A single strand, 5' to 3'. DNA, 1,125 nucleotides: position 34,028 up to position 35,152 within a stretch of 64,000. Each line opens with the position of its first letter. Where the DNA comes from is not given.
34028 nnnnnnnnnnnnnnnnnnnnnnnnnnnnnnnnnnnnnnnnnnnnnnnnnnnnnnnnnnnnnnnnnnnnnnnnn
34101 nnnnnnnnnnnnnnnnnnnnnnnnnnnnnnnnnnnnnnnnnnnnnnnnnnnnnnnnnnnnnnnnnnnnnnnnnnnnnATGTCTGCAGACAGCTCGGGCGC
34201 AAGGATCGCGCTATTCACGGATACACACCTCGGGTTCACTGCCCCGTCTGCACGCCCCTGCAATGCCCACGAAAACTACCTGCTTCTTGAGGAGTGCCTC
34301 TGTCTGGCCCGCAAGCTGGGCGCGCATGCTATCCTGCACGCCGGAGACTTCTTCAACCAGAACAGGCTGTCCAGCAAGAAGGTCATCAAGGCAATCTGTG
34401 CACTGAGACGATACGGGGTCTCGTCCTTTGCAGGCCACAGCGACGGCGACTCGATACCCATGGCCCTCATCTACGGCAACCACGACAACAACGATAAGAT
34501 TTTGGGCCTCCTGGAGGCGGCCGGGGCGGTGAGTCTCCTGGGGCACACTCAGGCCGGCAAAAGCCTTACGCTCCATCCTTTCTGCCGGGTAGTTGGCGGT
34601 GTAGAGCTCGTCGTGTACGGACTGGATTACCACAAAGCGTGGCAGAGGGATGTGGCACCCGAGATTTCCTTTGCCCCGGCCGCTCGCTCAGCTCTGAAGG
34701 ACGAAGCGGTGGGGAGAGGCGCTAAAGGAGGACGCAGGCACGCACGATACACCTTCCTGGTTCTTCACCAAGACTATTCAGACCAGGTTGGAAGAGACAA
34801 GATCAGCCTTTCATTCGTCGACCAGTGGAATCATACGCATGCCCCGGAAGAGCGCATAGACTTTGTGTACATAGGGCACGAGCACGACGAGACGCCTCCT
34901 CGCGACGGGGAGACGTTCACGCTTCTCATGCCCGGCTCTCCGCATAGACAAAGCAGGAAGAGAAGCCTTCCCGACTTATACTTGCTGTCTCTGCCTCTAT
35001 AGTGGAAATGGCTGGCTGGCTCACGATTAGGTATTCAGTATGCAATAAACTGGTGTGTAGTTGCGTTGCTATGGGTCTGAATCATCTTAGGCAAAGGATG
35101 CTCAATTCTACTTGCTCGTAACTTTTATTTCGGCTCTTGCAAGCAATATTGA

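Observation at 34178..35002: Mre11-type nuclease reduced to the phosphoesterase core (274 aa)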

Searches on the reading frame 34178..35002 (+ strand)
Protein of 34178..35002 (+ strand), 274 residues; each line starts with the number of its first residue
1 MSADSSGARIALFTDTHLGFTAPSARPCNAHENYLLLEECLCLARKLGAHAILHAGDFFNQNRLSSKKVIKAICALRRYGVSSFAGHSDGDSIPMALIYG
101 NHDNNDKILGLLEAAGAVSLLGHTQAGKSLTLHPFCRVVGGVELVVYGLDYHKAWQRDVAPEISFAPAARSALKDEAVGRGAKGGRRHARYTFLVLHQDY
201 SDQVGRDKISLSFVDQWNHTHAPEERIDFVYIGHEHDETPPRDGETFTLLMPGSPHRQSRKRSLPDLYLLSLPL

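Call 5: search_protein_families(library=pfam, proteins=[window:34178-35002:+], max_evalue=1)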
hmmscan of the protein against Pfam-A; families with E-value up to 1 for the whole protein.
window:34178-35002:+ (274 aa): 3 families
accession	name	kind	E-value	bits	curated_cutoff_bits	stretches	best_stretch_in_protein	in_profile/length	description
PF00149.33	Metallophos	-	4.9e-11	43.9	21.5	1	9-237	2-190/191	Calcineurin-like phosphoesterase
PF12850.12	Metallophos_2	-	5.3e-08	33.4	27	1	9-262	2-142/154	Calcineurin-like phosphoesterase superfamily domain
PF08533.16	Glyco_hydro_42C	-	0.25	11.6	21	1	99-135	17-51/58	Beta-galactosidase C-terminal domain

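Call 6: search_solved_structures(query=window:34178-34999:+, max_evalue=1, show_alignments=3)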
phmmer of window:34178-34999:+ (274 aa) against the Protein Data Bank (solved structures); distinct sequences matched with E-value up to 1: 14.
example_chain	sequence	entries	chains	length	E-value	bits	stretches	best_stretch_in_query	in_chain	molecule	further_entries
3t1i_A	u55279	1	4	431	3.3e-09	39.6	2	5-80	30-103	Double-strand break repair protein MRE11A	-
9ulo_A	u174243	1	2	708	1.8e-08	37.1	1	5-80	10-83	Double-strand break repair protein MRE11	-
9q9h_D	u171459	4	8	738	2.1e-08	36.9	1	5-80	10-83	Double-strand break repair protein MRE11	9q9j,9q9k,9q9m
4fcx_B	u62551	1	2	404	1.1e-07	34.6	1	7-77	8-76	DNA repair protein rad32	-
4fbk_A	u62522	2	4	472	1.4e-07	34.2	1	6-77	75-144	DNA repair and telomere maintenance protein nbs1,DNA repair protein rad32 CHIMERIC PROTEIN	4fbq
4fbw_A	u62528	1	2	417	1.4e-07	34.2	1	8-77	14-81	DNA repair protein rad32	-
8bah_A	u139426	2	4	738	1.9e-07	33.8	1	5-80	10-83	Double-strand break repair protein MRE11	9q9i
4yke_A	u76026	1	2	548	3.2e-07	33.1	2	7-78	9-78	Mre11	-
7zr1_A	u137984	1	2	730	9e-07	31.6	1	7-78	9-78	Double-strand break repair protein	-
9bi4_B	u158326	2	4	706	0.0001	24.9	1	6-77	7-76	Double-strand break repair protein MRE11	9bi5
4hd0_A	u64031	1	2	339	0.016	17.6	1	10-125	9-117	DNA double-strand break repair protein Mre11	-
1ii7_A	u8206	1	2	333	0.019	17.4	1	11-125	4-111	Mre11 nuclease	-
3dsc_A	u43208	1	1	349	0.021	17.3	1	11-125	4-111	DNA double-strand break repair protein mre11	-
3dsd_A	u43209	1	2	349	0.36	13.2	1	11-124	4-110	DNA double-strand break repair protein mre11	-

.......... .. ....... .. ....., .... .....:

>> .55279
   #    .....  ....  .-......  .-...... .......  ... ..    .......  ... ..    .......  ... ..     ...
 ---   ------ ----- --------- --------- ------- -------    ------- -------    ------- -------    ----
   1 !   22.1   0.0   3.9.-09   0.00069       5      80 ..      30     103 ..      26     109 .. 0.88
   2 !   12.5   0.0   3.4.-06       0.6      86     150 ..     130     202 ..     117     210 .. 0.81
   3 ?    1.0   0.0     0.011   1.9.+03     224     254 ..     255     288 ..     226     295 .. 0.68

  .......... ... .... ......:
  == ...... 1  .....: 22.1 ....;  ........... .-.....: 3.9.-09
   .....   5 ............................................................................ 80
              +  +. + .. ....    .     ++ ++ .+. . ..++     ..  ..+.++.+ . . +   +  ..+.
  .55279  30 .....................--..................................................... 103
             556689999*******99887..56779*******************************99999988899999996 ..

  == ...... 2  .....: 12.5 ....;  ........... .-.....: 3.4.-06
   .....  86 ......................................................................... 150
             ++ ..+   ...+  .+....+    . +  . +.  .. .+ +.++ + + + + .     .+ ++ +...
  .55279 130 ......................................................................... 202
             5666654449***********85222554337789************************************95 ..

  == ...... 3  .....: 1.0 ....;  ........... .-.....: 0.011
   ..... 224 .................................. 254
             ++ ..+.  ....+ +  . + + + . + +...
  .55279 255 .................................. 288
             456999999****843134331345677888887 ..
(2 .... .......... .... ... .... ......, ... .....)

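Call 7: find_homologous_proteins(query=window:34178-34999:+, max_evalue=0.001)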
Query window:34178-34999:+ (274 aa): 2 proteins with E <= 0.001 among 2308 candidates.
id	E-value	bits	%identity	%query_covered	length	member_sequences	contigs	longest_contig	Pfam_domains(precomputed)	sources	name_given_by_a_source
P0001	7.8e-151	519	85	95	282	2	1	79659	PF12850.13,PF00149.34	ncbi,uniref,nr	ncbi:Mre11, putative [Giardia lamblia P15]|uniref:Mre11, putative n=1 Tax=Giardia intestinalis (stra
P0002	1.3e-117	410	100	66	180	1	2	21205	-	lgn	-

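Call 18: find_encoding_contigs(protein=P0001, flank=10000, max_places=4)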
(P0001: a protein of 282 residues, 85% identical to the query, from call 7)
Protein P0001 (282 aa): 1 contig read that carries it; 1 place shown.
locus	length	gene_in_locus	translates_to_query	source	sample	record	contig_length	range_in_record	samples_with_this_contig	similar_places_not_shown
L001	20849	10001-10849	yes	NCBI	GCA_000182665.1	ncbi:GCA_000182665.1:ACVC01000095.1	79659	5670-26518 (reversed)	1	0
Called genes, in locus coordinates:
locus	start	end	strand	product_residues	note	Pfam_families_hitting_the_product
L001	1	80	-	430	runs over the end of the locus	-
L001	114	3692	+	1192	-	PF12717:Cnd1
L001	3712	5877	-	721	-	PF22493:PUF_NOP9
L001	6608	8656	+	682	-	-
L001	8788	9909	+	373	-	-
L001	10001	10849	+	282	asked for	PF00149:Metallophos, PF12850:Metallophos_2 (faint)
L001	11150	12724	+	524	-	-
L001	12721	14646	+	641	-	-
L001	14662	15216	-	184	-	PF08718:GLTP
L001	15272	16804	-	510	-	-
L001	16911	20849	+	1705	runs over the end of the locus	-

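Call 25: search_protein_representatives(protein=window:34178-34999:+)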
Query: 274 residues. Proteins with E-value up to 0.001 (for the whole library): 126; up to 1e-10: 5; up to 1e-30: 3. The best 126 are listed.
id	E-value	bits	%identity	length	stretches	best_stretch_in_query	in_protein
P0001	2.5e-151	518.9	85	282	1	1-274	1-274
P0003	7.5e-99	346.7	76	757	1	64-273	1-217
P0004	7.2e-31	123.8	68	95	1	1-93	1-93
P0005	3.4e-22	95.3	39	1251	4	8-85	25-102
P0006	5.6e-18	81.5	37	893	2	93-259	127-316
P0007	2.8e-10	56.3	30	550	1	8-255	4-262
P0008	9.9e-10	54.5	31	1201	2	8-82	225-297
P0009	1.1e-09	54.3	30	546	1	8-256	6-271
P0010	4.8e-09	52.2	38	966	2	5-79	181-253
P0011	1.0e-08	51.1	32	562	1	8-263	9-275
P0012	1.3e-08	50.8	36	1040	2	6-80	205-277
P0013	5.3e-08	48.8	33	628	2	9-81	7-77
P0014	6.1e-08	48.6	33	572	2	3-82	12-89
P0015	1.7e-07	47.2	36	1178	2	4-79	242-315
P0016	2.5e-07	46.6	32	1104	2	8-85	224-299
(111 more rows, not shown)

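Call 28: list_cluster_members(proteins=[P0003, P0004, P0005, P0006, window:34178-34999:+, P0007, P0009])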
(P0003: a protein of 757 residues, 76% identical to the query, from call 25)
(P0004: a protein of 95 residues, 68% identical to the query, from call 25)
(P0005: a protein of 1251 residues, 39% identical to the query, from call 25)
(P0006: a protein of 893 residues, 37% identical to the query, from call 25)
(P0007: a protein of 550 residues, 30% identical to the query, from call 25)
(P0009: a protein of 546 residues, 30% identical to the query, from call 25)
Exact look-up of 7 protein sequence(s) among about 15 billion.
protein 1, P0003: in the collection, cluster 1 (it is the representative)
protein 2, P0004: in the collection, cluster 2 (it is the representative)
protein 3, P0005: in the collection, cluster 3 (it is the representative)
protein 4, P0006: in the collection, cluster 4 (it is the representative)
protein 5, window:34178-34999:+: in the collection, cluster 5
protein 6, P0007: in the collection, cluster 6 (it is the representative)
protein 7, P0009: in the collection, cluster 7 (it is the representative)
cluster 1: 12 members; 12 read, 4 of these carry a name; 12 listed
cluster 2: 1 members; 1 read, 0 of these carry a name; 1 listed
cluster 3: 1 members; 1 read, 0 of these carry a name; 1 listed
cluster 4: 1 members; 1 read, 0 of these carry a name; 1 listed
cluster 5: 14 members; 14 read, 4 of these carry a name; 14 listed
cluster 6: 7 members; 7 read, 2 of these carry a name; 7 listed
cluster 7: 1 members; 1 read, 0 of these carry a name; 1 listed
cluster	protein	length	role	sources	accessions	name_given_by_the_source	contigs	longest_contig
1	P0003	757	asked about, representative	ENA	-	-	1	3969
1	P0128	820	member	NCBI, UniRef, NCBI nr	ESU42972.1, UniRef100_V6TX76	Mre11 nuclease, N-terminal metallophosphatase domain protein [Giardia duodenalis] | Mre11 nuclease, N-terminal metallophosphatase domain protein n=1 Tax=Giardia intestinalis ... | Mre11 nuclease, N-terminal metallophosphatase domain protein [Giardia intestinalis]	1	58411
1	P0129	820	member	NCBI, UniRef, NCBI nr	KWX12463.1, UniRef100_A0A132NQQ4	Mre11 nuclease/ N-terminal metallophosphatase domain protein [Giardia duodenalis ... | Mre11 nuclease/ N-terminal metallophosphatase domain protein n=1 Tax=Giardia duodenalis ... | Mre11 nuclease/ N-terminal metallophosphatase domain protein [Giardia intestinalis ...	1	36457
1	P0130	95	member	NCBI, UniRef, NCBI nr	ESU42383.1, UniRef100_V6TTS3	DNA repair exonuclease [Giardia duodenalis] | DNA repair exonuclease n=1 Tax=Giardia intestinalis TaxID=5741 RepID=V6TTS3_GIAIN | DNA repair exonuclease [Giardia intestinalis]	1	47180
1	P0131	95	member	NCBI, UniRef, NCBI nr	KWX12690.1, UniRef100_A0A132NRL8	DNA repair exonuclease [Giardia duodenalis assemblage B] | DNA repair exonuclease n=1 Tax=Giardia duodenalis assemblage B TaxID=1394984 ... | DNA repair exonuclease [Giardia intestinalis assemblage B]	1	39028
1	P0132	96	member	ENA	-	-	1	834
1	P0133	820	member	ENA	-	-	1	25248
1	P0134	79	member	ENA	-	-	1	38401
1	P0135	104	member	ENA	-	-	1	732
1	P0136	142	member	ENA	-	-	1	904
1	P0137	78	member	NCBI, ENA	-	-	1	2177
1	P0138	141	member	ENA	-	-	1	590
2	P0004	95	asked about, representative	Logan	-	-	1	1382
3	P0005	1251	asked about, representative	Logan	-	-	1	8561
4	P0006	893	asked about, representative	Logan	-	-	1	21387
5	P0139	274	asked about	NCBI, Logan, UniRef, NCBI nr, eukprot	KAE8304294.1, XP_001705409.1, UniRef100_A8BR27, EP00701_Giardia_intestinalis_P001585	Mre11 [Giardia duodenalis] | Mre11 n=1 Tax=Giardia intestinalis (strain ATCC 50803 / WB clone C6) TaxID=184922 ... | Mre11 [Giardia intestinalis]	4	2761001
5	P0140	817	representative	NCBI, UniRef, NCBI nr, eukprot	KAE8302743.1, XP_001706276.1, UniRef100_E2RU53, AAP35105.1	Mre11 [Giardia duodenalis] | Mre11 n=2 Tax=Giardia intestinalis TaxID=5741 RepID=E2RU53_GIAIC | Mre11 [Giardia intestinalis]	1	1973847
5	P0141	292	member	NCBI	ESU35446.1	DNA repair exonuclease, partial [Giardia duodenalis]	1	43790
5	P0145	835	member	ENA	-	-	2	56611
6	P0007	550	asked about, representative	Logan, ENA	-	-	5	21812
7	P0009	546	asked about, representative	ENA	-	-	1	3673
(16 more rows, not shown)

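Call 30: find_encoding_contigs(protein=P0140, flank=6000, max_places=3)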
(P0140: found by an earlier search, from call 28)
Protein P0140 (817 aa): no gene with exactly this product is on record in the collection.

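Call 31: find_encoding_contigs(protein=P0145, flank=6000, max_places=3)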
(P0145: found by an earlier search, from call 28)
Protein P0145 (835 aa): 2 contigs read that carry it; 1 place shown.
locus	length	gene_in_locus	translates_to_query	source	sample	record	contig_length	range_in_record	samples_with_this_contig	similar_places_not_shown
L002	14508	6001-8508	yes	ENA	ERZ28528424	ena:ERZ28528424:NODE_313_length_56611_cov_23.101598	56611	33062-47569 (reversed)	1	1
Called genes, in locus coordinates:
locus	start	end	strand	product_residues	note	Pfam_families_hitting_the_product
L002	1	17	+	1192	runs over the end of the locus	PF12717:Cnd1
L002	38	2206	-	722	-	PF22493:PUF_NOP9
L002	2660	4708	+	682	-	-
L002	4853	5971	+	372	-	-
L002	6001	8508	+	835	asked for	PF00149:Metallophos, PF12850:Metallophos_2 (faint)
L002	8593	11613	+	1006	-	PF00069:Pkinase, PF07714:PK_Tyr_Ser-Thr, PF12796:Ank_2, PF12796:Ank_2, PF12796:Ank_2, PF13857:Ank_5 (weak), PF12796:Ank_2, PF12796:Ank_2, +5 more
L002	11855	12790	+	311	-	-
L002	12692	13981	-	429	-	PF00112:Peptidase_C1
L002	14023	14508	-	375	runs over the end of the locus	PF05004:IFRD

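Call 32: find_encoding_contigs(protein=P0128, flank=6000, max_places=3)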
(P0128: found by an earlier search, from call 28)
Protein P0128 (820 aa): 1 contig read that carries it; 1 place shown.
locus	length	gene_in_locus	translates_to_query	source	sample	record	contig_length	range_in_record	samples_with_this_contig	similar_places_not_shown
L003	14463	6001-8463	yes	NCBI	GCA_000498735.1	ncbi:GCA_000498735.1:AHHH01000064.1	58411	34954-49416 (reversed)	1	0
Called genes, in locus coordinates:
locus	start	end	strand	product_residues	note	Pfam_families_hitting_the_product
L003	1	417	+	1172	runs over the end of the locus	PF02985:HEAT (faint), PF12717:Cnd1 (weak)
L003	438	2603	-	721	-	PF22493:PUF_NOP9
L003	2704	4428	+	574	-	-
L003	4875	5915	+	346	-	-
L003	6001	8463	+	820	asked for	PF00149:Metallophos, PF12850:Metallophos_2 (faint)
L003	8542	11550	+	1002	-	PF00069:Pkinase, PF07714:PK_Tyr_Ser-Thr, PF12796:Ank_2, PF24521:Ank_KRIT1 (faint), PF00023:Ank (faint), PF12796:Ank_2, PF13857:Ank_5 (weak), PF12796:Ank_2, +2 more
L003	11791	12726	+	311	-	-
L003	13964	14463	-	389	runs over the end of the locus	PF05004:IFRD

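Call 35: find_encoding_contigs(protein=P0130, flank=8000, max_places=3)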
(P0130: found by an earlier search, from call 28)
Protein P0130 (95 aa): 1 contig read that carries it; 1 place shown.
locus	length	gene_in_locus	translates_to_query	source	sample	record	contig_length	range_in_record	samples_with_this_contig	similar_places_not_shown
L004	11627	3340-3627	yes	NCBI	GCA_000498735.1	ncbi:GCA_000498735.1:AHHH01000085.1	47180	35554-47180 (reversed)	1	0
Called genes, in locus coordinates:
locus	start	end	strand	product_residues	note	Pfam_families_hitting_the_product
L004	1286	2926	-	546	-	PF01554:MatE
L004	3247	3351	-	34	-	-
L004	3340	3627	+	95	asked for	-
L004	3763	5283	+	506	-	-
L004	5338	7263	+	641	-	-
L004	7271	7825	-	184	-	PF08718:GLTP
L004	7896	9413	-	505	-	-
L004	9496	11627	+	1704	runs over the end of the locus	-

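Call 36: find_encoding_contigs(protein=P0141, flank=8000, max_places=3)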
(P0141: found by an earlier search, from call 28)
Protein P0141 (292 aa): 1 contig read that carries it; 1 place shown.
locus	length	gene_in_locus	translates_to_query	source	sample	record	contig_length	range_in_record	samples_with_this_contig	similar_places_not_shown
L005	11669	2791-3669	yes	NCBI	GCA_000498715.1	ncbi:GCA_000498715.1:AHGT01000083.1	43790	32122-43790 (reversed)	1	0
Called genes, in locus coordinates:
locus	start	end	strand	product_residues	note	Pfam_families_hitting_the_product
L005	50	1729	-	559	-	PF01554:MatE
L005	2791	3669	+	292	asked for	PF00149:Metallophos, PF12850:Metallophos_2 (weak)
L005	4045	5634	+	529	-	-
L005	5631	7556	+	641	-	-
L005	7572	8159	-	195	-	PF08718:GLTP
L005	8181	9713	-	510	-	-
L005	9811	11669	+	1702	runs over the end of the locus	-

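Call 40: search_protein_families(library=pfam, proteins=[P0140, P0128, P0005, P0006], max_evalue=1)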
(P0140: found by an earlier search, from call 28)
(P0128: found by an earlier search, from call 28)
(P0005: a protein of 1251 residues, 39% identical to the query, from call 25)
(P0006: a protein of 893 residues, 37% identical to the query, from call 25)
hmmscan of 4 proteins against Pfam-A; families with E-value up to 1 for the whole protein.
P0140 (817 aa): 2 families
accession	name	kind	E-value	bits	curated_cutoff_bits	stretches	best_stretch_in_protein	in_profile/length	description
PF00149.33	Metallophos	-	2.1e-10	41.8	21.5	1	9-237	2-190/191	Calcineurin-like phosphoesterase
PF12850.12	Metallophos_2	-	1.7e-06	28.5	27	1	9-261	2-141/154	Calcineurin-like phosphoesterase superfamily domain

P0128 (820 aa): 3 families
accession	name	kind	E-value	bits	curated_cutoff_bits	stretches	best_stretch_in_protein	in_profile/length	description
PF00149.33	Metallophos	-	9e-10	39.7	21.5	1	9-237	2-190/191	Calcineurin-like phosphoesterase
PF12850.12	Metallophos_2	-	3e-06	27.8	27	1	9-261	2-141/154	Calcineurin-like phosphoesterase superfamily domain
PF20235.3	PIR2-like_helical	-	0.097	13.3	27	1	396-439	70-113/116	PIR2-like, helical domain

P0005 (1251 aa): 2 families
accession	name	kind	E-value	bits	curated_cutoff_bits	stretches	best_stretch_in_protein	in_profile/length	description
PF12850.12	Metallophos_2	-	1.1e-05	25.9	27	1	25-86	1-46/154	Calcineurin-like phosphoesterase superfamily domain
PF00149.33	Metallophos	-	0.0021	19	21.5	0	25-80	1-45/191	Calcineurin-like phosphoesterase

P0006 (893 aa): 2 families
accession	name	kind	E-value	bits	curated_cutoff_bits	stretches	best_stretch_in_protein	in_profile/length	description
PF00149.33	Metallophos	-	3.5e-08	34.5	21.5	1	8-285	2-189/191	Calcineurin-like phosphoesterase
PF12850.12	Metallophos_2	-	0.0002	21.8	27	1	8-65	2-44/154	Calcineurin-like phosphoesterase superfamily domain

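Call 48: predict_structure(protein=window:34178-34999:+)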
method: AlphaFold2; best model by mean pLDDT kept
length: 274 residues; sequences in the alignment: 1
mean_pLDDT: 31.9   pTM: 0.24
mean pLDDT of the five models: 31.9, 28.8, 28.6, 28.4, 27.4
residues with pLDDT >= 90: 0; 70-90: 0; 50-70: 1; < 50: 273
segments of 3 or more residues with pLDDT < 50: 1-40, 42-274
pLDDT, mean of each block of 10 residues (from residue 1): 30 29 30 41 42 38 41 44 33 27 32 30 30 32 32 34 34 35 32 32 29 26 29 28 26 26 25 22
secondary structure, 60 per line:
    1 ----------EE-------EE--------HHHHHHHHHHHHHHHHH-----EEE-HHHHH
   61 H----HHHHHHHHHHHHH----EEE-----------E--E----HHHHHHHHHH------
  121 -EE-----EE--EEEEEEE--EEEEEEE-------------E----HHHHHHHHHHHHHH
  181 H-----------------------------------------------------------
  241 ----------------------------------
elements in order: H30-46 E52-54 H56-61 H66-78 E83-85 H105-114 E133-139 E142-148 H167-181
